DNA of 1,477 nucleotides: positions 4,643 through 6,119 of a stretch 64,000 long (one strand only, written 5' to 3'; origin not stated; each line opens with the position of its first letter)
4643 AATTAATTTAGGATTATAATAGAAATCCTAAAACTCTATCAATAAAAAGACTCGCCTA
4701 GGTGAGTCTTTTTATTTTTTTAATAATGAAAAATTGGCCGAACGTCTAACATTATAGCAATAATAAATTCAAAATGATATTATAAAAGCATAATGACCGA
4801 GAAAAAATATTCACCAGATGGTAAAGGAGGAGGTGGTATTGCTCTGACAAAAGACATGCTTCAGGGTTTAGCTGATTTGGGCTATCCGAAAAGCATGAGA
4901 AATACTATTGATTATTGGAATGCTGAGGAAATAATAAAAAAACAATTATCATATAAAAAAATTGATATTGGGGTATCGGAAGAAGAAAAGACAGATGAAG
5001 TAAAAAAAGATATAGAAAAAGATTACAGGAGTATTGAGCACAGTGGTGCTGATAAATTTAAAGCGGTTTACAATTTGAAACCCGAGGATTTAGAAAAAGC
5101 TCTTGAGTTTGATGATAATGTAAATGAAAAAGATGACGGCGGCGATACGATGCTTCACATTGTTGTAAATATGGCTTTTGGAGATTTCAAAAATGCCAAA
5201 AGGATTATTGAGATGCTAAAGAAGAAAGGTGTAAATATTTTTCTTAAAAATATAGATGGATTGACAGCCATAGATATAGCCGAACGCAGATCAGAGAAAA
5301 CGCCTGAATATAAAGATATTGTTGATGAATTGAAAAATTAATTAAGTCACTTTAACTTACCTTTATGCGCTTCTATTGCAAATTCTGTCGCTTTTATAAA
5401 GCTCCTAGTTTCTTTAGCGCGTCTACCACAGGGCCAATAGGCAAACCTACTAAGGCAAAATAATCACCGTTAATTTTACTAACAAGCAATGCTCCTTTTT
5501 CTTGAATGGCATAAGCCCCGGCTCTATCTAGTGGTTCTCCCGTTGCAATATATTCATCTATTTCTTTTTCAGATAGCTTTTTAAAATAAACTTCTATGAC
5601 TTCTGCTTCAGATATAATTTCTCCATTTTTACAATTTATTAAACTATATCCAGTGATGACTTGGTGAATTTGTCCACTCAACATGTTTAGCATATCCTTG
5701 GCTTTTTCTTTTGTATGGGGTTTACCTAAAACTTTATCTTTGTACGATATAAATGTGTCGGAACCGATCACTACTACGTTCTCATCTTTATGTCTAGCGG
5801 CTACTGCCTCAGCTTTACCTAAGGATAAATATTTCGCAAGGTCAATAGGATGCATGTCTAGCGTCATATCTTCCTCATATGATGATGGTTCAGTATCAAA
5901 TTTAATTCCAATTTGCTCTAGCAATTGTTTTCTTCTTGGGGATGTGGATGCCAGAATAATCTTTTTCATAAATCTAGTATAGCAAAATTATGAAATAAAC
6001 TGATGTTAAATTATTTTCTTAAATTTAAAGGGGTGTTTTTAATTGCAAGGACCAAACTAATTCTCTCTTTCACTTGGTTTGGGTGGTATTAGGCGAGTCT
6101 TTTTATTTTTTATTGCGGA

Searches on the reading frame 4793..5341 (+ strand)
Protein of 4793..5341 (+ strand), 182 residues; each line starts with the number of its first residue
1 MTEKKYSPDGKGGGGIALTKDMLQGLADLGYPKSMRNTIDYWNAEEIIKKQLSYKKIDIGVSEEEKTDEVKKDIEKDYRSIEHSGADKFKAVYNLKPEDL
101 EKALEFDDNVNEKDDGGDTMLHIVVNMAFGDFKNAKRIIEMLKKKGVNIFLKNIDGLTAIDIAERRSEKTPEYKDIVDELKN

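Call 6: search_protein_families(library=pfam, proteins=[window:4793-5341:+], max_evalue=0.01)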
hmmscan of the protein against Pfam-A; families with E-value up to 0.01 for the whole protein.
window:4793-5341:+ (182 aa): 3 families
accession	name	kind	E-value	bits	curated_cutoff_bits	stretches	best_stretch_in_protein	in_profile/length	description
PF13637.12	Ank_4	-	4.2e-05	24.2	22.7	0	130-163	8-37/50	Ankyrin repeats (many copies)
PF04760.21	IF2_N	-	0.0026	17.9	25.3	0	20-49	18-48/53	Translation initiation factor IF-2, N-terminal region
PF13857.12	Ank_5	-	0.0051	17.6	27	0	109-163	8-56/56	Ankyrin repeats (many copies)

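Call 10: find_encoding_contigs(protein=window:4793-5341:+, flank=10000, max_places=10)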
Protein window:4793-5341:+ (182 aa): 1 contig read that carries it; 1 place shown.
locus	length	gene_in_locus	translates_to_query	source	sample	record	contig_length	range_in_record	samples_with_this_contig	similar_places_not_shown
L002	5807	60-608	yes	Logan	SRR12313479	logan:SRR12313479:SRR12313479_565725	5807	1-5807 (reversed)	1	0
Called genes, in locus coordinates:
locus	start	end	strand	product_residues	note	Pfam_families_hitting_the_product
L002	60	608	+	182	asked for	-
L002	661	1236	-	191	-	PF02545:Maf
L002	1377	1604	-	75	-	-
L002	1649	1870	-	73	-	-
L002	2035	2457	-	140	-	PF07884:VKOR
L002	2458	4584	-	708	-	-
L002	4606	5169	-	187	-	PF08123:DOT1 (weak)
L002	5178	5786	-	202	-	PF01625:PMSR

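Call 26: find_homologous_proteins(query=window:4793-5341:+, max_evalue=0.001)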
Query window:4793-5341:+ (182 aa): 1 proteins with E <= 0.001 among 262 candidates.
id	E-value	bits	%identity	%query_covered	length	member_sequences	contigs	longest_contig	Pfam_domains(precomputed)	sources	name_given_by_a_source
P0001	6.8e-112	389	100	100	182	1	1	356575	-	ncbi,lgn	-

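Call 40: list_cluster_members(proteins=[P0001, P0002])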
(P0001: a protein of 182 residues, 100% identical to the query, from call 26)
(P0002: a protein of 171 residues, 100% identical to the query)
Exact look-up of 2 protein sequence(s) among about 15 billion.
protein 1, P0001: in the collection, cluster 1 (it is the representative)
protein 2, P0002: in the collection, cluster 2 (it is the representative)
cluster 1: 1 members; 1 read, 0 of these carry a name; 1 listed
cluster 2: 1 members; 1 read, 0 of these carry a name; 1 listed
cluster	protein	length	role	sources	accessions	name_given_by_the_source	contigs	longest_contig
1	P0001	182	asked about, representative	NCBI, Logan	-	-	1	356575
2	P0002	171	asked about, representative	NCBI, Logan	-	-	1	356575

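Call 51: search_solved_structures(query=window:4793-5341:+, max_evalue=1)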
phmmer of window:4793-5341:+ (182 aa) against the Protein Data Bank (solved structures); distinct sequences matched with E-value up to 1: 135 (the best 60 are shown).
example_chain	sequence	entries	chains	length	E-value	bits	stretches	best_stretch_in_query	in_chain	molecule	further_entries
6mol_A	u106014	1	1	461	1.4e-06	31.7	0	100-163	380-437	Monoextended DARPin R12 (M_R12)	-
5lea_A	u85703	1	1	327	1.3e-05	28.6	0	97-163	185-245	DD_Off7_12_3G124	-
4hqd_A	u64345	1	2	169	2e-05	28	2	108-167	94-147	Engineered Protein OR265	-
5jhq_A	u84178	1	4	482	2.6e-05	27.6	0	115-168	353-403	Tankyrase-1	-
5oov_A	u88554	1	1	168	5.3e-05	26.6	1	97-163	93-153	DARPin ETVD-1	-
5mak_A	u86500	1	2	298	6.8e-05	26.3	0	98-164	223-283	R7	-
5ma9_A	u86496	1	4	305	6.8e-05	26.3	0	98-164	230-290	R11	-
5ma3_A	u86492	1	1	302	7.2e-05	26.2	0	98-164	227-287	R11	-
7p3i_B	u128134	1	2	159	8.1e-05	26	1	99-165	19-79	Darpin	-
2xeh_A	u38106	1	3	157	9.2e-05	25.8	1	108-166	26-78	NI3C MUT6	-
2qyj_A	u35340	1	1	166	0.00013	25.4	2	101-167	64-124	ankyrin NI3C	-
5ma4_A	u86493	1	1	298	0.00019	24.8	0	98-164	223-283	K7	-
5ma5_A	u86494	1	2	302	0.0002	24.7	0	98-164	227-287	K11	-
4qfv_A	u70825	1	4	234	0.00021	24.7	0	99-163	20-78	ANK-N5C-281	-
5leb_A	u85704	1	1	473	0.00024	24.5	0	101-165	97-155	DDD_D12_06_D12_06_D12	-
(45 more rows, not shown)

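Call 58: search_protein_representatives(protein=window:4793-5341:+)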
Query: 182 residues. Proteins with E-value up to 0.001 (for the whole library): 857; up to 1e-10: 43; up to 1e-30: 4. The best 150 are listed.
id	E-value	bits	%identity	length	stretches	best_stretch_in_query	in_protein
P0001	2.2e-112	389.4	100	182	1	1-182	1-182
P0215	1.6e-35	139.1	27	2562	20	109-165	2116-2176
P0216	6.4e-31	124.1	47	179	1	18-181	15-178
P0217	9.0e-31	123.6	34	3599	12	91-177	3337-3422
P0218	1.5e-25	106.6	38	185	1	22-180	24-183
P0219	5.6e-25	104.7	41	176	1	17-182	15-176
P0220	3.5e-24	102.2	43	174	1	18-182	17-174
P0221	2.5e-21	92.8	37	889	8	109-164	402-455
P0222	2.4e-20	89.7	34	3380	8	103-166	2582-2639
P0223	7.3e-18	81.6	34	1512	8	103-169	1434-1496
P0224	1.5e-17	80.5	33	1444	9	97-164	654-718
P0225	6.3e-17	78.5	31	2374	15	100-172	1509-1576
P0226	9.0e-17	78.0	25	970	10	104-165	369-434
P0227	4.4e-16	75.8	35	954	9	104-173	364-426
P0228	6.4e-16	75.2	32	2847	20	130-163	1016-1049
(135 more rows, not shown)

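Call 61: find_encoding_contigs(protein=P0216, flank=6000, max_places=4)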
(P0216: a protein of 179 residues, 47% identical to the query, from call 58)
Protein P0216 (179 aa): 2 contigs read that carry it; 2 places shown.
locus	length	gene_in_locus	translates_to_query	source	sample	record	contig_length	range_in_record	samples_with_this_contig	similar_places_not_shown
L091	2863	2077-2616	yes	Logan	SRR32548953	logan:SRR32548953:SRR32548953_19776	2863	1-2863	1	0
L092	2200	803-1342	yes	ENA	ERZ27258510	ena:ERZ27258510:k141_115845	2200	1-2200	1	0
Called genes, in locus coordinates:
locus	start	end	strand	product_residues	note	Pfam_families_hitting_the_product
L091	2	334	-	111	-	?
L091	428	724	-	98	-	-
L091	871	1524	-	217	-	PF07099:DUF1361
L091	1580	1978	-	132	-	PF01741:MscL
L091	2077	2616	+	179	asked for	-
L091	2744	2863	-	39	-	?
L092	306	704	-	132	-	PF01741:MscL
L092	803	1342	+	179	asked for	-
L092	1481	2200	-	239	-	?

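Call 66: find_encoding_contigs(protein=P0220, flank=6000, max_places=3)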
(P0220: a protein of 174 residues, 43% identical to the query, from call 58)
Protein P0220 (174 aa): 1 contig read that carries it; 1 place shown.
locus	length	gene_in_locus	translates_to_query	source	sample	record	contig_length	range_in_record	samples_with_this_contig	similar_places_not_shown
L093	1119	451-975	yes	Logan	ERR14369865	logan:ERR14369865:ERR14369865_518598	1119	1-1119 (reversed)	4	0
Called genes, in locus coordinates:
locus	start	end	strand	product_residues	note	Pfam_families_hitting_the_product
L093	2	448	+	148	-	?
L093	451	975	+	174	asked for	-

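Call 67: find_encoding_contigs(protein=P0219, flank=6000, max_places=3)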
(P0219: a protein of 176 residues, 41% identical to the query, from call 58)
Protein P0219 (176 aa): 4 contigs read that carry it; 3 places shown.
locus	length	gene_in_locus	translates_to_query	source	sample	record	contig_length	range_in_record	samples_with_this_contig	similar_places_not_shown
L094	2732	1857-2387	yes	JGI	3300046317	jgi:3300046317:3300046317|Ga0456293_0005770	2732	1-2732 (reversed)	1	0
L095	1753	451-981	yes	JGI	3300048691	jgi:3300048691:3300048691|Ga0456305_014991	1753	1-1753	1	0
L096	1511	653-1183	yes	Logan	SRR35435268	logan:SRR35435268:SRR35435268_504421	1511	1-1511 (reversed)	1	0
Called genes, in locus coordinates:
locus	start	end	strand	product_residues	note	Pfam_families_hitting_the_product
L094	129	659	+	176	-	-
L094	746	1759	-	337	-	PF03951:Gln-synt_N, PF00120:Gln-synt_C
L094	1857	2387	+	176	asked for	PF12796:Ank_2 (faint)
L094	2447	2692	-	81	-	-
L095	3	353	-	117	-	?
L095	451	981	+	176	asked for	PF12796:Ank_2 (faint)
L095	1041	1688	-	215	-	PF16715:CDPS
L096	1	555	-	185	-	?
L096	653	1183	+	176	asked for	PF12796:Ank_2 (faint)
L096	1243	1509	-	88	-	?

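Call 70: search_protein_families(library=ncbifam, proteins=[window:4793-5341:+], max_evalue=0.01)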
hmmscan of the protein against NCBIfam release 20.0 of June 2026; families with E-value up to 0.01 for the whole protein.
window:4793-5341:+ (182 aa): 1 family
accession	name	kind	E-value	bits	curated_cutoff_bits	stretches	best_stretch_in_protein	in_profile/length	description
NF043022.1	T4SS_AnkG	equivalog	0.0023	16.8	500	1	109-169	391-449/455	Dot/Icm T4SS effector AnkG/AnkZ/LegA7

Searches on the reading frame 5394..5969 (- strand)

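Call 6: search_protein_families(library=pfam, proteins=[window:5394-5969:-], max_evalue=0.01)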
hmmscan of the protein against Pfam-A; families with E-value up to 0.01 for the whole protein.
window:5394-5969:- (191 aa): 1 family
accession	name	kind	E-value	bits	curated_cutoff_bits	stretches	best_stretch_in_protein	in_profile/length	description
PF02545.19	Maf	-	2.3e-58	197.4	27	1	3-187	1-186/187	Maf-like protein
